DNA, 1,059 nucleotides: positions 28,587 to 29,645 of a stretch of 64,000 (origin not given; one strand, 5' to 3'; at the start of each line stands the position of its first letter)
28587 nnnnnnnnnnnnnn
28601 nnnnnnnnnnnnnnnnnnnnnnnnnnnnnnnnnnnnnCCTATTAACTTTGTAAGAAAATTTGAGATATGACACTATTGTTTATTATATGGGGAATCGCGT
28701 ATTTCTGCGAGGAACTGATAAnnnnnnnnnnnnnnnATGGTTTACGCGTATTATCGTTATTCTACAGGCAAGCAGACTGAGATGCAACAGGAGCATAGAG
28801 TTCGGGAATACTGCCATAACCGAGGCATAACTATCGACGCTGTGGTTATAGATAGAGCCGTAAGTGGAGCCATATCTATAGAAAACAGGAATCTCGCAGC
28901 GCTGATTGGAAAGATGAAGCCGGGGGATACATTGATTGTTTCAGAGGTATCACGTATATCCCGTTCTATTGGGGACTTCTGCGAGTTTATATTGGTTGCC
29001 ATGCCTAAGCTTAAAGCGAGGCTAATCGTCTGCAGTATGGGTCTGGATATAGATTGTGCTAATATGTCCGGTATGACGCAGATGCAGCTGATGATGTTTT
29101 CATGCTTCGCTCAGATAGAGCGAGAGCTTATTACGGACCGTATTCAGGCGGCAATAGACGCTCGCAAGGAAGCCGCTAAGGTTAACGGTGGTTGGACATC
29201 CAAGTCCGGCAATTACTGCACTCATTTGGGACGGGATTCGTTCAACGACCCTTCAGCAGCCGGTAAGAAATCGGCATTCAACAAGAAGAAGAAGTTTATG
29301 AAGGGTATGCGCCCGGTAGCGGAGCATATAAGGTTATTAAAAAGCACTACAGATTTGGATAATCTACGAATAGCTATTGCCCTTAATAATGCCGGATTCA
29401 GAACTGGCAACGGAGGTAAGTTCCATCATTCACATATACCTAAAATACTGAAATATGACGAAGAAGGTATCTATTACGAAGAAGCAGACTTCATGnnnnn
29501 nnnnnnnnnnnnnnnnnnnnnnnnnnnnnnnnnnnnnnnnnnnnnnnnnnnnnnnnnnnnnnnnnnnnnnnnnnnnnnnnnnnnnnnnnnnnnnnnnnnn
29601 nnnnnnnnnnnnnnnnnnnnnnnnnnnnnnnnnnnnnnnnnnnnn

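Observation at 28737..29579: Small serine recombinase in an apparently lytic phage, followed by a 23-bp perfect palindrome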

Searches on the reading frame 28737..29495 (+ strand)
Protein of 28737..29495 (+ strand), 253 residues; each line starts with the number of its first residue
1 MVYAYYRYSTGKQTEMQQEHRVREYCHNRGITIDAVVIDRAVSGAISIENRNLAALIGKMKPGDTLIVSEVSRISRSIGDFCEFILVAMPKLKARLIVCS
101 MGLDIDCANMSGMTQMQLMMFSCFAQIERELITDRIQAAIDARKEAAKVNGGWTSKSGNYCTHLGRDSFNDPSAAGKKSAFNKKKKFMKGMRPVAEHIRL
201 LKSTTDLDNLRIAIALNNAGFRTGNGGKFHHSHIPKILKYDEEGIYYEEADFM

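Call 5: search_protein_families(library=pfam, proteins=[window:28737-29495:+], max_evalue=0.1)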
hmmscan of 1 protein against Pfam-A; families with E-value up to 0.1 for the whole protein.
window:28737-29495:+ (253 aa): 2 families
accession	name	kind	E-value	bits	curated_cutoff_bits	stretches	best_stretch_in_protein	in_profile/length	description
PF00239.26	Resolvase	-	1.5e-24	87.1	23.3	1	2-148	1-144/145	Resolvase, N terminal domain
PF05496.18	RuvB_N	-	0.019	15.2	27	1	40-97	62-116/159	Holliday junction DNA helicase RuvB P-loop domain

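Call 10: search_protein_families(library=phrogs, proteins=[window:28737-29495:+], max_evalue=0.01)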
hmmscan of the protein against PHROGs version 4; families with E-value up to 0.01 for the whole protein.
window:28737-29495:+ (253 aa): 2 families
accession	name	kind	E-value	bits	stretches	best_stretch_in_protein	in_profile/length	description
phrog_125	-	DNA, RNA and nucleotide metabolism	4.4e-28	99.5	1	1-158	21-165/254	DNA invertase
phrog_95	-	integration and excision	3.5e-22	79.7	1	2-152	90-242/651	integrase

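Call 11: search_protein_families(library=ncbifam, proteins=[window:28737-29495:+], max_evalue=0.1)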
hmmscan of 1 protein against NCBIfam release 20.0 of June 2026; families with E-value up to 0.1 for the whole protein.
window:28737-29495:+ (253 aa): 5 families
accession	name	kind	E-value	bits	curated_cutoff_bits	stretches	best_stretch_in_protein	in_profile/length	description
NF009949.0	PRK13413.1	equivalog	2.2e-23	83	272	1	1-149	1-144/203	master DNA invertase Mpi family serine-type recombinase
NF047343.1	SCCmet_CcrB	equivalog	3.5e-06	25.9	900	1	4-143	11-151/542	cassette chromosome recombinase CcrB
NF033518.0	transpos_IS607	equivalog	0.003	17.1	110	1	2-76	56-132/187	IS607 family transposase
NF047347.1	SCCmet_CcrC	equivalog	0.0037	15.8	900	1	35-145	44-151/558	cassette chromosome recombinase CcrC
NF041201.1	recomb_XisF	equivalog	0.066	12.1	375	0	56-150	52-143/465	fdxN element excision recombinase XisF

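Call 12: search_solved_structures(query=window:28737-29495:+, max_evalue=0.01, show_alignments=2)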
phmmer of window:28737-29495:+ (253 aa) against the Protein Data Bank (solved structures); distinct sequences matched with E-value up to 0.01: 9.
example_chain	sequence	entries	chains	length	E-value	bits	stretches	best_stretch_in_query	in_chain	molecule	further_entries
2gm4_A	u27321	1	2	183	7.7e-05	25.4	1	3-145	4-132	Transposon gamma-delta resolvase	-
4m6f_A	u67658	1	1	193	0.00032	23.4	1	42-151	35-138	DNA-invertase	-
5cy1_A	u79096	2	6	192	0.00034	23.3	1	2-144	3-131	Transposon Tn3 resolvase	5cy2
3uj3_X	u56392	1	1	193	0.00044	22.9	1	49-151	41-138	DNA-invertase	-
1gdr_A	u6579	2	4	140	0.00054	22.6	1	3-137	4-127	GAMMA DELTA-RESOLVASE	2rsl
1zr2_A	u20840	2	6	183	0.00075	22.2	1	3-144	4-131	Transposon gamma-delta resolvase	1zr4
1gdt_A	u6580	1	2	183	0.0011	21.7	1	3-138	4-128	PROTEIN (GAMMA DELTA RESOLVASE)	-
3bvp_A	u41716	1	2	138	0.0011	21.6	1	5-131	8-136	TP901-1 Integrase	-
2gm5_A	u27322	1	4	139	0.0014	21.3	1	3-137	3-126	Transposon gamma-delta resolvase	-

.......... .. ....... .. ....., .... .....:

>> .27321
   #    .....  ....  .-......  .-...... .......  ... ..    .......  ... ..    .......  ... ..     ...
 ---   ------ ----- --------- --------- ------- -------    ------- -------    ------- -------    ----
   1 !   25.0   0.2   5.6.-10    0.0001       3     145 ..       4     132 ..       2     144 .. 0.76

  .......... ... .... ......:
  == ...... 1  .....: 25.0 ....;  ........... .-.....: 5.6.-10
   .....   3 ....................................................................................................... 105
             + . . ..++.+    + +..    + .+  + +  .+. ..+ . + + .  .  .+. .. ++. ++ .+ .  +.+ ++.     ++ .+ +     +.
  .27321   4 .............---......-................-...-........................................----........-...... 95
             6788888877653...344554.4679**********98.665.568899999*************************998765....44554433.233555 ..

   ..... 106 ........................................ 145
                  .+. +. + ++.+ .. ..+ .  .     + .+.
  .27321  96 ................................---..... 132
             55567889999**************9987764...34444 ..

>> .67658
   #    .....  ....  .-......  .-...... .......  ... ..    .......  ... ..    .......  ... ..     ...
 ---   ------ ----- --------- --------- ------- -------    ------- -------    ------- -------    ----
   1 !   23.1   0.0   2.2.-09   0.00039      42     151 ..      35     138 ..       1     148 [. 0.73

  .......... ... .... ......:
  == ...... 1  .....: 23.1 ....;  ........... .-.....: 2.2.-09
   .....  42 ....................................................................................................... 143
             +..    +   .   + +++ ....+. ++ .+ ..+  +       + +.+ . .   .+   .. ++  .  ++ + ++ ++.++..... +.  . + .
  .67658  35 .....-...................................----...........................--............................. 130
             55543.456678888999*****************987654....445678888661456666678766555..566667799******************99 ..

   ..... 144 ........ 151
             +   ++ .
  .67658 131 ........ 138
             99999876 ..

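Call 13: find_homologous_proteins(query=window:28737-29495:+, max_evalue=0.001)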
Query window:28737-29495:+ (253 aa): 49 proteins with E <= 0.001 among 361 candidates.
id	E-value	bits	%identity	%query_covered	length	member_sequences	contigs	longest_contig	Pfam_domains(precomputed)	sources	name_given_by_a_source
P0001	7.3e-159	544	96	100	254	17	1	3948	PF00239.27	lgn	-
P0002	9.2e-145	498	88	100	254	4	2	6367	PF00239.27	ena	-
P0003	2.9e-108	379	68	98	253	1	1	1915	PF00239.27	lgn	-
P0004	1.4e-104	367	66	98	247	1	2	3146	PF00239.27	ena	-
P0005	5.8e-101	355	66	98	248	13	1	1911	PF00239.27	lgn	-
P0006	2.6e-99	349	64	98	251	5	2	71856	PF00239.27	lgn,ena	-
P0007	5.8e-96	338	63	98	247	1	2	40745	PF00239.27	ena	-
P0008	5.5e-95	335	65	98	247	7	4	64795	PF00239.27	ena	-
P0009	2.0e-93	330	62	98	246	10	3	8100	PF00239.27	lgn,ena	-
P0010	1.9e-91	324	60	98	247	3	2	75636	PF00239.27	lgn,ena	-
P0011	3.9e-83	296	56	98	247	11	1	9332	PF00239.27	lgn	-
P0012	5.0e-59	218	45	96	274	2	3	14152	PF00239.27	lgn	-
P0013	2.6e-55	205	52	74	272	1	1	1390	PF00239.27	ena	-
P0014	1.6e-51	193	53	68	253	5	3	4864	PF00239.27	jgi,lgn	-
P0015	5.1e-46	175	47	74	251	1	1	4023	PF00239.27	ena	-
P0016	9.5e-46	174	49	72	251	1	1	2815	PF00239.27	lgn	-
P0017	1.2e-45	174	48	73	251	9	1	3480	PF00239.27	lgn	-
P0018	7.5e-45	171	49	74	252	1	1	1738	PF00239.27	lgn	-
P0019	7.8e-45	171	49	74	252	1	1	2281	PF00239.27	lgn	-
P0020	1.0e-44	171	49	74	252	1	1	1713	PF00239.27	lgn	-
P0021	1.1e-44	171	49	74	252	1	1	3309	PF00239.27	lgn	-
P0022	1.4e-44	170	49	71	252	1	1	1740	PF00239.27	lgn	-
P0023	2.8e-44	169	49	74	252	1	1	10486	PF00239.27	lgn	-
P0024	2.8e-44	169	49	74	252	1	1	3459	PF00239.27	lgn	-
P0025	3.0e-44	169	43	86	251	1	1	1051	PF00239.27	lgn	-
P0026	5.3e-44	168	46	74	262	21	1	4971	PF00239.27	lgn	-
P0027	7.3e-44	168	47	73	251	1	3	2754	PF00239.27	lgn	-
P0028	2.1e-43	166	46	72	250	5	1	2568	PF00239.27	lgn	-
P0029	2.2e-43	166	46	72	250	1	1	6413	PF00239.27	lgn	-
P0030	2.3e-43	166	45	72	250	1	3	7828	PF00239.27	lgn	-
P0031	2.3e-43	166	47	74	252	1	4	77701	PF00239.27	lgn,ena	-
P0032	3.3e-43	166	51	66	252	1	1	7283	PF00239.27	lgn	-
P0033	3.3e-43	166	46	71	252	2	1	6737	PF00239.27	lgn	-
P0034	3.4e-43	166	47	74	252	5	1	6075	PF00239.27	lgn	-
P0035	1.6e-42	164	48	69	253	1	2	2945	PF00239.27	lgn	-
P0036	2.0e-42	163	44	80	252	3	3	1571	PF00239.27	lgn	-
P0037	2.0e-42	163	49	66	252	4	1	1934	PF00239.27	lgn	-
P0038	5.6e-42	162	47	71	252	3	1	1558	PF00239.27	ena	-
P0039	3.1e-41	159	48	65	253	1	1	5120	PF00239.27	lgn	-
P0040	3.9e-41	159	50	65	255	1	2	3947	PF00239.27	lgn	-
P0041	6.0e-41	158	43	74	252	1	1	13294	PF00239.27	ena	-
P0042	1.7e-40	157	47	65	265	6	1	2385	PF00239.27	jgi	-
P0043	4.6e-40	156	47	65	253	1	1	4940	PF00239.27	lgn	-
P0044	5.6e-40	155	43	77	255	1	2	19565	PF00239.27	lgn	-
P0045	2.2e-39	153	47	65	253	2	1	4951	PF00239.27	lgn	-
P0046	2.9e-39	153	45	65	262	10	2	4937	PF00239.27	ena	-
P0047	1.9e-38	150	36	97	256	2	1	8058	PF00239.27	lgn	-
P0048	6.3e-37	145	37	94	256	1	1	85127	PF00239.27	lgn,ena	-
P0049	1.8e-8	52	33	61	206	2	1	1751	PF00239.27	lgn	-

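Call 14: find_related_loci(query=window:28737-29495:+, collection=viral_contigs, flank=10000)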
Query window:28737-29495:+ (253 aa) in viral_contigs; peptide patterns used: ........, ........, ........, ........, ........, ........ (x = any residue, [..] = any of these).
10 stretches matched a pattern, but none encodes a relative of the query by tblastn (E <= 1e-3).

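Call 15: find_encoding_contigs(protein=P0001, flank=5000, max_places=3)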
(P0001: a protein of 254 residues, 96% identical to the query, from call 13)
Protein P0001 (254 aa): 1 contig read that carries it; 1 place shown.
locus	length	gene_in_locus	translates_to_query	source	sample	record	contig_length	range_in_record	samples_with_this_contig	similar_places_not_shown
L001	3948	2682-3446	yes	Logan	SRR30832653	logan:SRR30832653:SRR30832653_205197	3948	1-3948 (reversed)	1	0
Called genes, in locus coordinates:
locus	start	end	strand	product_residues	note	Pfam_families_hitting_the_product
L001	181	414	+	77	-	-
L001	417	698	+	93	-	-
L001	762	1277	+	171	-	-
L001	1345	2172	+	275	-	-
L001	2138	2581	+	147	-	PF03013:Pyr_excise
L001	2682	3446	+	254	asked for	PF00239:Resolvase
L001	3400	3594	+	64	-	-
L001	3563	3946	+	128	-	?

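Call 16: find_encoding_contigs(protein=P0002, flank=5000, max_places=3)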
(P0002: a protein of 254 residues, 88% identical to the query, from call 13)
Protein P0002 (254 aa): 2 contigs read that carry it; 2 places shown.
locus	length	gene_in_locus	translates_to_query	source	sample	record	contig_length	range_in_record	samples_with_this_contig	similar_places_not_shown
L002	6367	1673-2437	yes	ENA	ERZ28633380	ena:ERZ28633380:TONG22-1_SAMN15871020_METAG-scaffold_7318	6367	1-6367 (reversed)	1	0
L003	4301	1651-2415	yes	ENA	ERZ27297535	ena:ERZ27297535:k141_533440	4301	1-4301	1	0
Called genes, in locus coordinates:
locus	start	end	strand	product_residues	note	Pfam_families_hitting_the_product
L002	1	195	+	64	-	?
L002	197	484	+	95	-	-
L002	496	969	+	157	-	-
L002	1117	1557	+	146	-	PF03013:Pyr_excise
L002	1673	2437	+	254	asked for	PF00239:Resolvase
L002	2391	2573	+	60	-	-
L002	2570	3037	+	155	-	-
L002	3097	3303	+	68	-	-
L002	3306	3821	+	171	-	-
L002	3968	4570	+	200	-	PF24703:DUF7666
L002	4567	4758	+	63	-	-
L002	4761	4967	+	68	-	-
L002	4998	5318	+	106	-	-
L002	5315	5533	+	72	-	-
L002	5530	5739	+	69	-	-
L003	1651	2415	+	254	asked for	PF00239:Resolvase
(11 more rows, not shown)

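Call 17: find_encoding_contigs(protein=P0006, flank=10000, max_places=3)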
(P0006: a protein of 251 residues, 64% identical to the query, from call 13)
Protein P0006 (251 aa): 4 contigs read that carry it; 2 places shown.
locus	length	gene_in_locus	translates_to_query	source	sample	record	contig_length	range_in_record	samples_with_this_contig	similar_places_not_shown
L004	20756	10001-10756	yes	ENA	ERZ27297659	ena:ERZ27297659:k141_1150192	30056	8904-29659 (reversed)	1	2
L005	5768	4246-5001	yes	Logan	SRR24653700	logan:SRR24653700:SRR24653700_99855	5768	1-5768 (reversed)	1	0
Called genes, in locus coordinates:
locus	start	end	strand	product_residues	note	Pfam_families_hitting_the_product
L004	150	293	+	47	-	-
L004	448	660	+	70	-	-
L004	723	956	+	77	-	-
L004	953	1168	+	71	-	-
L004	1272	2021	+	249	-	-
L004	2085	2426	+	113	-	-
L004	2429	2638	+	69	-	-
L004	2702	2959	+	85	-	-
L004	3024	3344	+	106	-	-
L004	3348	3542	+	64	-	-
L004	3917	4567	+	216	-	-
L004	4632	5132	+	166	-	-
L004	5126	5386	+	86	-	-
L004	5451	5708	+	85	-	-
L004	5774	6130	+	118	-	-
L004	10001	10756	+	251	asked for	PF00239:Resolvase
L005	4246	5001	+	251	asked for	PF00239:Resolvase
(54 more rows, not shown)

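Call 18: find_encoding_contigs(protein=P0008, flank=10000, max_places=4)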
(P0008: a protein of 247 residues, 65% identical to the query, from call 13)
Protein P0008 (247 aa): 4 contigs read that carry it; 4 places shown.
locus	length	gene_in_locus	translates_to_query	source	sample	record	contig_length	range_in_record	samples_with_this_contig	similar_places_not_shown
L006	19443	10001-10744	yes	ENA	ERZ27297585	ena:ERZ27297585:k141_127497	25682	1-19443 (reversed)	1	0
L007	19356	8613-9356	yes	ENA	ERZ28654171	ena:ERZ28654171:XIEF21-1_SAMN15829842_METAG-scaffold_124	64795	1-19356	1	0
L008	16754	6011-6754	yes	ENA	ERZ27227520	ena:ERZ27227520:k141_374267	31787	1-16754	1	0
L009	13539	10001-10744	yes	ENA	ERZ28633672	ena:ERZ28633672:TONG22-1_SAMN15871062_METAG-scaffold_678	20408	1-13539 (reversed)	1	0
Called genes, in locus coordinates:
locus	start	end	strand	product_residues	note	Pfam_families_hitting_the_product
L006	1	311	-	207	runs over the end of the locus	-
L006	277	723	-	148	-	-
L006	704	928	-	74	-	-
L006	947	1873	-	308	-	PF19898:DUF6371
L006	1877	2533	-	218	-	-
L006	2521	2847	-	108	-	-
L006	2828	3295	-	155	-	PF00692:dUTPase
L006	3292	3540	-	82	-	PF00085:Thioredoxin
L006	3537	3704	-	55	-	-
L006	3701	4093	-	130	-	-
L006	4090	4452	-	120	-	-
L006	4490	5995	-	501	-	PF19263:DUF5906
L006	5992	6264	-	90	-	-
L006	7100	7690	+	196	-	-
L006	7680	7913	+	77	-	-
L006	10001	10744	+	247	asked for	PF00239:Resolvase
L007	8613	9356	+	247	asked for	PF00239:Resolvase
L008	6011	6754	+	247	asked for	PF00239:Resolvase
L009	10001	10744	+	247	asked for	PF00239:Resolvase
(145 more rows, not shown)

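Call 22: find_encoding_contigs(protein=P0031, flank=10000, max_places=2)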
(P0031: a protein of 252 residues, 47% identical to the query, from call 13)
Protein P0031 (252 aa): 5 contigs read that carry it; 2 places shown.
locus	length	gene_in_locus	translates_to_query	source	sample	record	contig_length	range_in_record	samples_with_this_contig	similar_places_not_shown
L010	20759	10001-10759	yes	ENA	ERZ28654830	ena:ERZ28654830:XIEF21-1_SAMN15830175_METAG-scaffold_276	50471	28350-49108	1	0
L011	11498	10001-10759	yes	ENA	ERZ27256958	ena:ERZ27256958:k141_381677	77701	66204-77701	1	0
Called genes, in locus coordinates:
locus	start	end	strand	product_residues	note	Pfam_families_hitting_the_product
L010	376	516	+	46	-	-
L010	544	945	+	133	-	-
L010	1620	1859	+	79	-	-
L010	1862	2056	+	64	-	-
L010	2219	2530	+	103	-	PF23780:S-AdoMet_lyase (weak)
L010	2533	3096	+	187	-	-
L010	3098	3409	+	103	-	-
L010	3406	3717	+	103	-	-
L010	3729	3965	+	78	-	-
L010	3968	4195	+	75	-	-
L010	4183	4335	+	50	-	-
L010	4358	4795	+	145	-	-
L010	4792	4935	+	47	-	-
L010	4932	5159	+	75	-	-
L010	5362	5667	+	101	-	PF10902:WYL_2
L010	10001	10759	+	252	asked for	PF00239:Resolvase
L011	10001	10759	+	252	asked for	PF00239:Resolvase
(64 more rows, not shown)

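Call 23: find_encoding_contigs(protein=P0048, flank=10000, max_places=2)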
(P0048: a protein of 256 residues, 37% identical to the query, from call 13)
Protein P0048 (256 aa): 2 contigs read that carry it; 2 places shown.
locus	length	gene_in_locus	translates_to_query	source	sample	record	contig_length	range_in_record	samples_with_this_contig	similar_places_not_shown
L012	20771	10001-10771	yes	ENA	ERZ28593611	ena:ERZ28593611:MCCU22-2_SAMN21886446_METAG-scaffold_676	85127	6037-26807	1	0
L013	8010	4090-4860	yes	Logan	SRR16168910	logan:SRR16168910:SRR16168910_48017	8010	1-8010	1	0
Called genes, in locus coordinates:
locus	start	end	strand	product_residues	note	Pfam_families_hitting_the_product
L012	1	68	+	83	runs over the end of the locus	-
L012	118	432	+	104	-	-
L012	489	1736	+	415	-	-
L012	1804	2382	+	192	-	PF13230:GATase_4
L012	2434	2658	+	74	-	-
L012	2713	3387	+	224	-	-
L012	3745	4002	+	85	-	-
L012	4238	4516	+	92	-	-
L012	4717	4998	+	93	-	-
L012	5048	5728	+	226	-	PF18406:DUF1281_C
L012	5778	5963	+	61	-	-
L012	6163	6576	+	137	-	-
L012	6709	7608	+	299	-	PF12762:DDE_Tnp_IS1595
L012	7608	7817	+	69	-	-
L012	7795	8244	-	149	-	-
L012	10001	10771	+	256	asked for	PF00239:Resolvase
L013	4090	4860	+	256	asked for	PF00239:Resolvase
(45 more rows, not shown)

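Call 24: find_encoding_contigs(protein=P0012, flank=8000, max_places=2)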
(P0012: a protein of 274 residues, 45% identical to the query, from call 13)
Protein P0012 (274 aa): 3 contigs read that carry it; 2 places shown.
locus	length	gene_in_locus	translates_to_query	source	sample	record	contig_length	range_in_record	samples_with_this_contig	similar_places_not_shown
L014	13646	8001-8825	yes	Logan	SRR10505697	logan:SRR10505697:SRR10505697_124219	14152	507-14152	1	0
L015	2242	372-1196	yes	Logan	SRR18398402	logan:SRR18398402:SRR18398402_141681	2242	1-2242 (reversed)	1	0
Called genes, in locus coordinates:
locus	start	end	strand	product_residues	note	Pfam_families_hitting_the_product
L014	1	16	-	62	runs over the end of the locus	-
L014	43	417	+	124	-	-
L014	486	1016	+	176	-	-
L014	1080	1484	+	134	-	-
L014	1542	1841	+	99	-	-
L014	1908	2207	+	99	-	-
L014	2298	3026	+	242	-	-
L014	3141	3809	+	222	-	-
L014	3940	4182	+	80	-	-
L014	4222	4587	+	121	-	-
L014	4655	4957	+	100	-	-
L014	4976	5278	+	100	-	-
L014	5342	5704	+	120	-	-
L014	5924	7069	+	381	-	PF01385:OrfB_IS605, PF07282:Cas12f1-like_TNB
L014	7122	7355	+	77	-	-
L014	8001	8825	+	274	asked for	PF00239:Resolvase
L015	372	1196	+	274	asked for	PF00239:Resolvase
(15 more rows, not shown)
